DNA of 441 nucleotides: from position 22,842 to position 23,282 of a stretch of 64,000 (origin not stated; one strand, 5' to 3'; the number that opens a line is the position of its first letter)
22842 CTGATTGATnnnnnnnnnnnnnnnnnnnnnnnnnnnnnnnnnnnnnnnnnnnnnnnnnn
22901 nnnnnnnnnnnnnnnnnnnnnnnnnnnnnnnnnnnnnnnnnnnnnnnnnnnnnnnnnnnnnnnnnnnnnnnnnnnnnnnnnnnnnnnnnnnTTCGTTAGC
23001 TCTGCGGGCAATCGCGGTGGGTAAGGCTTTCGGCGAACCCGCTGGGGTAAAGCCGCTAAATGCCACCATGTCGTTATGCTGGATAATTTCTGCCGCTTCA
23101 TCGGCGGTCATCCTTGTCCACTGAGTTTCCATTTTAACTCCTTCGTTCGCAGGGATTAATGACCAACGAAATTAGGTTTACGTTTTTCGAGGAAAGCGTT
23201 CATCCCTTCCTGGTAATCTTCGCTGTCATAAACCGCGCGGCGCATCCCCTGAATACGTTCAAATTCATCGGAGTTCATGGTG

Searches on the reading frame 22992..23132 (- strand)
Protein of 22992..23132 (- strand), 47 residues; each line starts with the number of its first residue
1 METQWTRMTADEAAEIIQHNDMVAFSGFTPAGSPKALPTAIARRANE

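Call 35: list_cluster_members(proteins=[window:22992-23132:-, window:22968-23132:-, window:22893-23132:-, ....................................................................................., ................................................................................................, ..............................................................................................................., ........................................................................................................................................, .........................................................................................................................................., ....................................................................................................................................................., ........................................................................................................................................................])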
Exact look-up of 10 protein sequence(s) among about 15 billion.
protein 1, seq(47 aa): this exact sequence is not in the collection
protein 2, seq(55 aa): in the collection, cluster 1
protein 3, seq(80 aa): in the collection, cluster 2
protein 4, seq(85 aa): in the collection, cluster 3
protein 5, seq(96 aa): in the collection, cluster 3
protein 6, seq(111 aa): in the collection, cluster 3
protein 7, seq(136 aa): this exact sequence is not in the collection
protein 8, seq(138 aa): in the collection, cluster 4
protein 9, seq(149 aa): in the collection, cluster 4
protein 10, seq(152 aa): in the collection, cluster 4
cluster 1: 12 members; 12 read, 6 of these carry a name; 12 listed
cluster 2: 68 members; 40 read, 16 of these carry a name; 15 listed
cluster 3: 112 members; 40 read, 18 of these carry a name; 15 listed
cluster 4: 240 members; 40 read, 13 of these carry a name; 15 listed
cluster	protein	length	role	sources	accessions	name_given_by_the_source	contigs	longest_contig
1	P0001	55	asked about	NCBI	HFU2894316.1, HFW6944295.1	TPA: hypothetical protein ACIC7Q_003983, partial [Escherichia coli]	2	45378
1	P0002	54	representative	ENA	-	-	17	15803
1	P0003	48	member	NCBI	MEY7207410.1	hypothetical protein AB9C19_22470, partial [Escherichia coli]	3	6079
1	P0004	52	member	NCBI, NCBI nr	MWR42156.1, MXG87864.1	hypothetical protein GRW56_37965, partial [Escherichia coli] | hypothetical protein [Escherichia coli]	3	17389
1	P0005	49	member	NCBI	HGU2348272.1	TPA: hypothetical protein PIY72_003747, partial [Escherichia coli]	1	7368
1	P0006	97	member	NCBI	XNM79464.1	succinate-CoA transferase [Escherichia coli]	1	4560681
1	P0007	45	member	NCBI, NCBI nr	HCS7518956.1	TPA: hypothetical protein OR529_004102, partial [Escherichia coli] | hypothetical protein [Escherichia coli]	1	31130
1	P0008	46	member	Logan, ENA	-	-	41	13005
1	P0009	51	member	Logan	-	-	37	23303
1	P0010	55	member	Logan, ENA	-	-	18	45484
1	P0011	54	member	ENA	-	-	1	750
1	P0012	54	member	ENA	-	-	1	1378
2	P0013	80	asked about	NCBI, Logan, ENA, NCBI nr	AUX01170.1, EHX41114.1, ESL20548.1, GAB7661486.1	propionyl-CoA:succinate CoA transferase [Escherichia coli] | hypothetical protein FORC42_0896 [Escherichia coli]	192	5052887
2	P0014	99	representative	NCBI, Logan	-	-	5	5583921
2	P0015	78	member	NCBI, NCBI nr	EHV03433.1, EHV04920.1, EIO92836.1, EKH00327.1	acetyl-CoA hydrolase/transferase N-terminal domain protein [Escherichia coli 08BKT055439] | succinate CoA transferase domain protein [Escherichia coli DEC4D]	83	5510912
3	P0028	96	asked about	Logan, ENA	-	-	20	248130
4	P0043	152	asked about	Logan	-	-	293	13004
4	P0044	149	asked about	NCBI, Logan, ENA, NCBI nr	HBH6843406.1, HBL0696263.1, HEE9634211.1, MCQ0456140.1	TPA: acetyl-CoA hydrolase [Escherichia coli] | acetyl-CoA hydrolase [Escherichia coli]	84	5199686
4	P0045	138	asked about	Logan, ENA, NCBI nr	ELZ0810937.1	acetyl-CoA hydrolase [Escherichia coli]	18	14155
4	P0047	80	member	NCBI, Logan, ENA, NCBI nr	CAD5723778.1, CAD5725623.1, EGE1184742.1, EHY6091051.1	succinate-CoA transferase [Escherichia coli]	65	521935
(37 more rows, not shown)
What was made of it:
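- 22890..23132 (-): ORF for the 80-aa N-terminal fragment, the only product expected from the native start codon. Call 35: this exact product was seen on 192 public contigs.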

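Call 36: find_encoding_contigs(protein=P0043, flank=2500, max_places=10)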
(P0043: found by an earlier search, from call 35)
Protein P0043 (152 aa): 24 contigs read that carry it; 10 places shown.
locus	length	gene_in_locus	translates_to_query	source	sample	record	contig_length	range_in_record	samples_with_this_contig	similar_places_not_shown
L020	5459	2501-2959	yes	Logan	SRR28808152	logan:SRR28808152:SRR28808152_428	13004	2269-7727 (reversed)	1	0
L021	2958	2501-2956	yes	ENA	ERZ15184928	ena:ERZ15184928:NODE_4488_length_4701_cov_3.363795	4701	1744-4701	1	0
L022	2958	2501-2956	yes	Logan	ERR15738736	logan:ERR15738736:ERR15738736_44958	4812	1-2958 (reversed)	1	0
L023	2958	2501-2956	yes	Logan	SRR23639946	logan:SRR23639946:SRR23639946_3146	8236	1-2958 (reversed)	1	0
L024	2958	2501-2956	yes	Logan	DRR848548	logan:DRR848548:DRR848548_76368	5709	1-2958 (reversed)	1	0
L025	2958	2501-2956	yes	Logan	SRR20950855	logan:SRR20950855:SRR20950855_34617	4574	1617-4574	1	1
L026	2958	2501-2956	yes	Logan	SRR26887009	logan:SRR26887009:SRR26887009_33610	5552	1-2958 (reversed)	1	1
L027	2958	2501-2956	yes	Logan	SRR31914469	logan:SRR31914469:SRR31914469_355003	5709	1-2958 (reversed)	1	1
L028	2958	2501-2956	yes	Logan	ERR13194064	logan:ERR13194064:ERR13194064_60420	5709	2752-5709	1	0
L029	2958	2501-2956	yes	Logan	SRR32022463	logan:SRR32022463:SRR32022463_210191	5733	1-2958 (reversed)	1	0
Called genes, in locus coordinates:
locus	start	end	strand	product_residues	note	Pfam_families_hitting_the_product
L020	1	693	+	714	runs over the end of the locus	PF01642:MM_CoA_mutase, PF02310:B12-binding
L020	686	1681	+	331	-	PF03308:MeaB, PF02492:cobW (faint)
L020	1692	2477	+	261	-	PF00378:ECH_1, PF16113:ECH_2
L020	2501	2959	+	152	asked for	PF02550:AcetylCoA_hydro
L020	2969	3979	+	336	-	PF02550:AcetylCoA_hydro, PF13336:AcetylCoA_hyd_C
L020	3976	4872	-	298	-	PF00126:HTH_1, PF03466:LysR_substrate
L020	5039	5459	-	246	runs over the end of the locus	PF04402:SIMPL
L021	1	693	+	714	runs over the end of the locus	PF01642:MM_CoA_mutase, PF02310:B12-binding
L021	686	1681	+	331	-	PF03308:MeaB, PF02492:cobW (faint)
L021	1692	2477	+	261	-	PF00378:ECH_1, PF16113:ECH_2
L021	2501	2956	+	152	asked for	PF02550:AcetylCoA_hydro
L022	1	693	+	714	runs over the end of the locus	PF01642:MM_CoA_mutase, PF02310:B12-binding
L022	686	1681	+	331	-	PF03308:MeaB, PF02492:cobW (faint)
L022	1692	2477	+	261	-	PF00378:ECH_1, PF16113:ECH_2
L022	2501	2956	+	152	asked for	PF02550:AcetylCoA_hydro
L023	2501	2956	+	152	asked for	PF02550:AcetylCoA_hydro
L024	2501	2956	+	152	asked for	PF02550:AcetylCoA_hydro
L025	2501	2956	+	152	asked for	PF02550:AcetylCoA_hydro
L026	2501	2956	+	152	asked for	PF02550:AcetylCoA_hydro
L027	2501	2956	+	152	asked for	PF02550:AcetylCoA_hydro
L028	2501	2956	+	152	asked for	PF02550:AcetylCoA_hydro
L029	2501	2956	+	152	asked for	PF02550:AcetylCoA_hydro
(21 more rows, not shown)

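Call 37: find_encoding_contigs(protein=P0044, flank=2500, max_places=10)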
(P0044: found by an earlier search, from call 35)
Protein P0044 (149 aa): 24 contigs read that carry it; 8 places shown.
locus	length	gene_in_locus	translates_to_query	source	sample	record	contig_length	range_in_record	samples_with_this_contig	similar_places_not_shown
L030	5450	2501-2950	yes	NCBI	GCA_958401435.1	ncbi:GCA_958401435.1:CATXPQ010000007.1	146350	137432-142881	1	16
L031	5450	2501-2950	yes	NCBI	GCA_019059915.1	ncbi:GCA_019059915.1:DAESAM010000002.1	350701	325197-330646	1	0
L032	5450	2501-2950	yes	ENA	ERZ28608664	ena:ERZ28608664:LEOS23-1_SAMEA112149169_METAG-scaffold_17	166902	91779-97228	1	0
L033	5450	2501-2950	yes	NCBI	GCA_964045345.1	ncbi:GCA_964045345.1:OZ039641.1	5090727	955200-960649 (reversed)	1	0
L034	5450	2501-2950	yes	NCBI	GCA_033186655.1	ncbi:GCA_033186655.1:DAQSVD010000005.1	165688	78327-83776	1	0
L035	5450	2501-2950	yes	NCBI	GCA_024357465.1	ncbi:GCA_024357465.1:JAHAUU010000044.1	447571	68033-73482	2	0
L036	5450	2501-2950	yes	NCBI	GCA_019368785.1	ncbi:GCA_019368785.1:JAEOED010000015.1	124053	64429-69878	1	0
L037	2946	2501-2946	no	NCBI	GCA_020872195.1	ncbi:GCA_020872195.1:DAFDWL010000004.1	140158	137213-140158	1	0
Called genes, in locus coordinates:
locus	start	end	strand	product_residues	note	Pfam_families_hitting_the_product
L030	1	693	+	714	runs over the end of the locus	PF01642:MM_CoA_mutase, PF02310:B12-binding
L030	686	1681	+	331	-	PF03308:MeaB, PF02492:cobW (faint)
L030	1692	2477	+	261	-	PF00378:ECH_1, PF16113:ECH_2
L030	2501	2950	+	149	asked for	PF02550:AcetylCoA_hydro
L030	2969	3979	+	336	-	PF02550:AcetylCoA_hydro, PF13336:AcetylCoA_hyd_C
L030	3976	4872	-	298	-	PF00126:HTH_1, PF03466:LysR_substrate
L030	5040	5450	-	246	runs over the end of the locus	PF04402:SIMPL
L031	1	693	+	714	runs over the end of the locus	PF01642:MM_CoA_mutase, PF02310:B12-binding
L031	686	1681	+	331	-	PF03308:MeaB, PF02492:cobW (faint)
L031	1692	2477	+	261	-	PF00378:ECH_1, PF16113:ECH_2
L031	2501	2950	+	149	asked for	PF02550:AcetylCoA_hydro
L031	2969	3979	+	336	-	PF02550:AcetylCoA_hydro, PF13336:AcetylCoA_hyd_C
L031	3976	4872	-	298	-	PF00126:HTH_1, PF03466:LysR_substrate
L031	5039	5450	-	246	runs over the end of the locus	PF04402:SIMPL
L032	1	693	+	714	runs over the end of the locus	PF01642:MM_CoA_mutase, PF02310:B12-binding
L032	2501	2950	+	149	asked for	PF02550:AcetylCoA_hydro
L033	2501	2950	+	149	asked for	PF02550:AcetylCoA_hydro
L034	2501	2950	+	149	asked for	PF02550:AcetylCoA_hydro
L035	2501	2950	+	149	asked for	PF02550:AcetylCoA_hydro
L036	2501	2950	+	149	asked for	PF02550:AcetylCoA_hydro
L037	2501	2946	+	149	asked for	PF02550:AcetylCoA_hydro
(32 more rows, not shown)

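Call 58: find_encoding_contigs(protein=P0045, flank=2500, max_places=10)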
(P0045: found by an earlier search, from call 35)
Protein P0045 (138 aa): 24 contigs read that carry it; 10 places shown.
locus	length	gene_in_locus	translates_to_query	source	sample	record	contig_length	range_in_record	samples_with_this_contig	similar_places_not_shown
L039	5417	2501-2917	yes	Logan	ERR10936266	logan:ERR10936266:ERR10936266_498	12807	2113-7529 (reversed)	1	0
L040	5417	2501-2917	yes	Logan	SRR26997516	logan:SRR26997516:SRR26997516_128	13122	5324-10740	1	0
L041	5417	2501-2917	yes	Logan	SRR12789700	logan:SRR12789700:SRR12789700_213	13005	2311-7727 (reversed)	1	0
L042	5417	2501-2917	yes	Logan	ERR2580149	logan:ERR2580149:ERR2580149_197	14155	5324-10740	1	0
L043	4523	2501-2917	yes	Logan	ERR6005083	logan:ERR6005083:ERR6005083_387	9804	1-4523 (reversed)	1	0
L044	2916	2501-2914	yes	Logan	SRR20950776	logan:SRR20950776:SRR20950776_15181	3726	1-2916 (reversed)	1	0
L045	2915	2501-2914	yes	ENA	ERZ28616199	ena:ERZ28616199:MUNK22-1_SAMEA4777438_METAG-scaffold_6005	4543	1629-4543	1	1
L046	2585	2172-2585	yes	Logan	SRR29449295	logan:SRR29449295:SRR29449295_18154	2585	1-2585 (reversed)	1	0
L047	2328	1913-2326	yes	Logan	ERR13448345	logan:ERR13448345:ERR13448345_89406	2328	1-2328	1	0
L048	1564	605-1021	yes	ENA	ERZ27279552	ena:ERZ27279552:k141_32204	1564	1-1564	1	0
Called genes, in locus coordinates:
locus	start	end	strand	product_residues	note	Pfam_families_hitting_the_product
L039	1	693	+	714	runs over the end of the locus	PF01642:MM_CoA_mutase, PF02310:B12-binding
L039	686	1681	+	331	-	PF03308:MeaB, PF02492:cobW (faint)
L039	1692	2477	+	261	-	PF00378:ECH_1, PF16113:ECH_2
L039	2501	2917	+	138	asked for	PF02550:AcetylCoA_hydro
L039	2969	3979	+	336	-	PF02550:AcetylCoA_hydro, PF13336:AcetylCoA_hyd_C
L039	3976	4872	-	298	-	PF00126:HTH_1, PF03466:LysR_substrate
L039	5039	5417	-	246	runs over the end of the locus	PF04402:SIMPL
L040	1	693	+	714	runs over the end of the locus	PF01642:MM_CoA_mutase, PF02310:B12-binding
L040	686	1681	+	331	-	PF03308:MeaB, PF02492:cobW (faint)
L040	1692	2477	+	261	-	PF00378:ECH_1, PF16113:ECH_2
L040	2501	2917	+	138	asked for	PF02550:AcetylCoA_hydro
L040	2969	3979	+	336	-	PF02550:AcetylCoA_hydro, PF13336:AcetylCoA_hyd_C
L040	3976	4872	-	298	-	PF00126:HTH_1, PF03466:LysR_substrate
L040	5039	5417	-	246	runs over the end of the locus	PF04402:SIMPL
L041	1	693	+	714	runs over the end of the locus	PF01642:MM_CoA_mutase, PF02310:B12-binding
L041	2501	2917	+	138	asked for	PF02550:AcetylCoA_hydro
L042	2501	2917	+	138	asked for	PF02550:AcetylCoA_hydro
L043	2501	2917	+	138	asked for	PF02550:AcetylCoA_hydro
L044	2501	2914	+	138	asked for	PF02550:AcetylCoA_hydro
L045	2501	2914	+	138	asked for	PF02550:AcetylCoA_hydro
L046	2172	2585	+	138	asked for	PF02550:AcetylCoA_hydro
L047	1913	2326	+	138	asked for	PF02550:AcetylCoA_hydro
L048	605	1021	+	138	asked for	PF02550:AcetylCoA_hydro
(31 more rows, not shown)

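Call 59: find_encoding_contigs(protein=P0028, flank=2500, max_places=10)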
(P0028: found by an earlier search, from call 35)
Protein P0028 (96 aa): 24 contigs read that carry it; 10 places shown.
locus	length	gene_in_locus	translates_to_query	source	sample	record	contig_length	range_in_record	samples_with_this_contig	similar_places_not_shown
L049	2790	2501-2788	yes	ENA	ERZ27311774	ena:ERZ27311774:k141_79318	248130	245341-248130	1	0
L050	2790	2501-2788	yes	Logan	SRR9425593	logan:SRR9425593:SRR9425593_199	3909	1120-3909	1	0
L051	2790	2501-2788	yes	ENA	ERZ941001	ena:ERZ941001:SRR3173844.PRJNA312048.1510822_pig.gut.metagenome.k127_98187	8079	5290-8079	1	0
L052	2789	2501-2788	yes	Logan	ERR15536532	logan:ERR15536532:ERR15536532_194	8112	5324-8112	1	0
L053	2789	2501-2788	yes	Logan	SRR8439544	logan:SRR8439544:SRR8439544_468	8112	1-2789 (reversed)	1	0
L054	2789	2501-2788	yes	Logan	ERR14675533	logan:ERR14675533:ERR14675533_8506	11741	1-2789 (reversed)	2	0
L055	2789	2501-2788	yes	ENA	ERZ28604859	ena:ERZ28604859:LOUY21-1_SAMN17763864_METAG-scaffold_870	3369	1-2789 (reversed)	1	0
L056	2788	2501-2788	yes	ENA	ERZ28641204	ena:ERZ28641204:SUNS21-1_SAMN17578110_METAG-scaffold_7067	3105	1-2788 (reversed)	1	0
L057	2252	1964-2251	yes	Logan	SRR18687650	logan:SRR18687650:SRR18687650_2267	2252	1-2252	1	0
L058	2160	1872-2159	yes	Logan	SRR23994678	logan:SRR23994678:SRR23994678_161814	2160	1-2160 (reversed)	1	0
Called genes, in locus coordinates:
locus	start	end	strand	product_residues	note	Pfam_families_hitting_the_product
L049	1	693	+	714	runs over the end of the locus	PF01642:MM_CoA_mutase, PF02310:B12-binding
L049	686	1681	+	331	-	PF03308:MeaB, PF02492:cobW (faint)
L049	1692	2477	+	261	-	PF00378:ECH_1, PF16113:ECH_2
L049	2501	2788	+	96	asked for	PF02550:AcetylCoA_hydro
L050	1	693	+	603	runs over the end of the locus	?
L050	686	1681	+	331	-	PF03308:MeaB, PF02492:cobW (faint)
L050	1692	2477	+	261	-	PF00378:ECH_1, PF16113:ECH_2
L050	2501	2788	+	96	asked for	PF02550:AcetylCoA_hydro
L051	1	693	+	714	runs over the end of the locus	PF01642:MM_CoA_mutase, PF02310:B12-binding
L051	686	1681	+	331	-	PF03308:MeaB, PF02492:cobW (faint)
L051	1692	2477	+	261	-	PF00378:ECH_1, PF16113:ECH_2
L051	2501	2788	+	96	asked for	PF02550:AcetylCoA_hydro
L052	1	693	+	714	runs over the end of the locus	PF01642:MM_CoA_mutase, PF02310:B12-binding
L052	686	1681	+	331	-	PF03308:MeaB, PF02492:cobW (faint)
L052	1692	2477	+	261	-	PF00378:ECH_1, PF16113:ECH_2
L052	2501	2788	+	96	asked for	PF02550:AcetylCoA_hydro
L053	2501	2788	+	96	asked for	PF02550:AcetylCoA_hydro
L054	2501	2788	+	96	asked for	PF02550:AcetylCoA_hydro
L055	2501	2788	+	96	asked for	PF02550:AcetylCoA_hydro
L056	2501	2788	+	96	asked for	PF02550:AcetylCoA_hydro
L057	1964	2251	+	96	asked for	PF02550:AcetylCoA_hydro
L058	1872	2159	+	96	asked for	PF02550:AcetylCoA_hydro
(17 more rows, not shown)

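Call 60: find_encoding_contigs(protein=P0047, flank=2500, max_places=10)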
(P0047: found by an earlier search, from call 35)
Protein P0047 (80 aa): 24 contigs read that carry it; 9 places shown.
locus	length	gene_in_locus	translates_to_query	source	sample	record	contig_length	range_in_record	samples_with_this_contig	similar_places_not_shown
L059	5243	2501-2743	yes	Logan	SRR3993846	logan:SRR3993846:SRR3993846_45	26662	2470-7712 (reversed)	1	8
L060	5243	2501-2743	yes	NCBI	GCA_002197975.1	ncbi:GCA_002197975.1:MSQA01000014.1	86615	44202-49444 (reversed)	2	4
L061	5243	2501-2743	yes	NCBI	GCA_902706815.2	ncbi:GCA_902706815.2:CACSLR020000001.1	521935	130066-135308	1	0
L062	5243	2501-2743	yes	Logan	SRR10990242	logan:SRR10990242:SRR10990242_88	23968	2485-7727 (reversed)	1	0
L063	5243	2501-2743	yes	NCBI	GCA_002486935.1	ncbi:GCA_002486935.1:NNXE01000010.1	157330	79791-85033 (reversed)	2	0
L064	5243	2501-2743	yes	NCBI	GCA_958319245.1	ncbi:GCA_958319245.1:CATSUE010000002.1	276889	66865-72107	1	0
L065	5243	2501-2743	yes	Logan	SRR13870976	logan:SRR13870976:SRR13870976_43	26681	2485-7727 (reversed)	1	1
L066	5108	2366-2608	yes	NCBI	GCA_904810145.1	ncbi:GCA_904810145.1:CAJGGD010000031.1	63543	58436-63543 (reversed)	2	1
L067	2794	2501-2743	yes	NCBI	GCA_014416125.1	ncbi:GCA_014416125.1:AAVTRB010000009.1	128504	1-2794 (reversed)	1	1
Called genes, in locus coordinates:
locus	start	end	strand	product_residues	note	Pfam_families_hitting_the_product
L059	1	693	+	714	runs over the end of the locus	PF01642:MM_CoA_mutase, PF02310:B12-binding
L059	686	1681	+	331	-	PF03308:MeaB, PF02492:cobW (faint)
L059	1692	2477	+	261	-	PF00378:ECH_1, PF16113:ECH_2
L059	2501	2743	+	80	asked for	PF02550:AcetylCoA_hydro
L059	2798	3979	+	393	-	PF02550:AcetylCoA_hydro, PF13336:AcetylCoA_hyd_C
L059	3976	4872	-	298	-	PF00126:HTH_1, PF03466:LysR_substrate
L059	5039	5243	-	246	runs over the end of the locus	PF04402:SIMPL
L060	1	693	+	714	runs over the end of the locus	PF01642:MM_CoA_mutase, PF02310:B12-binding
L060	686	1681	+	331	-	PF03308:MeaB, PF02492:cobW (faint)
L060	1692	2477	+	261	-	PF00378:ECH_1, PF16113:ECH_2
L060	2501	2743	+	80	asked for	PF02550:AcetylCoA_hydro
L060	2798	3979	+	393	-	PF02550:AcetylCoA_hydro, PF13336:AcetylCoA_hyd_C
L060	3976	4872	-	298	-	PF00126:HTH_1, PF03466:LysR_substrate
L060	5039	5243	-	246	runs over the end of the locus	PF04402:SIMPL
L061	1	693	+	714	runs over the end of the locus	PF01642:MM_CoA_mutase, PF02310:B12-binding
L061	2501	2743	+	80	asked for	PF02550:AcetylCoA_hydro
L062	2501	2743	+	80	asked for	PF02550:AcetylCoA_hydro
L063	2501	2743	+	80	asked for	PF02550:AcetylCoA_hydro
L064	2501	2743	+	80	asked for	PF02550:AcetylCoA_hydro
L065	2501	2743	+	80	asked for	PF02550:AcetylCoA_hydro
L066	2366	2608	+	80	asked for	PF02550:AcetylCoA_hydro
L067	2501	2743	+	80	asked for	PF02550:AcetylCoA_hydro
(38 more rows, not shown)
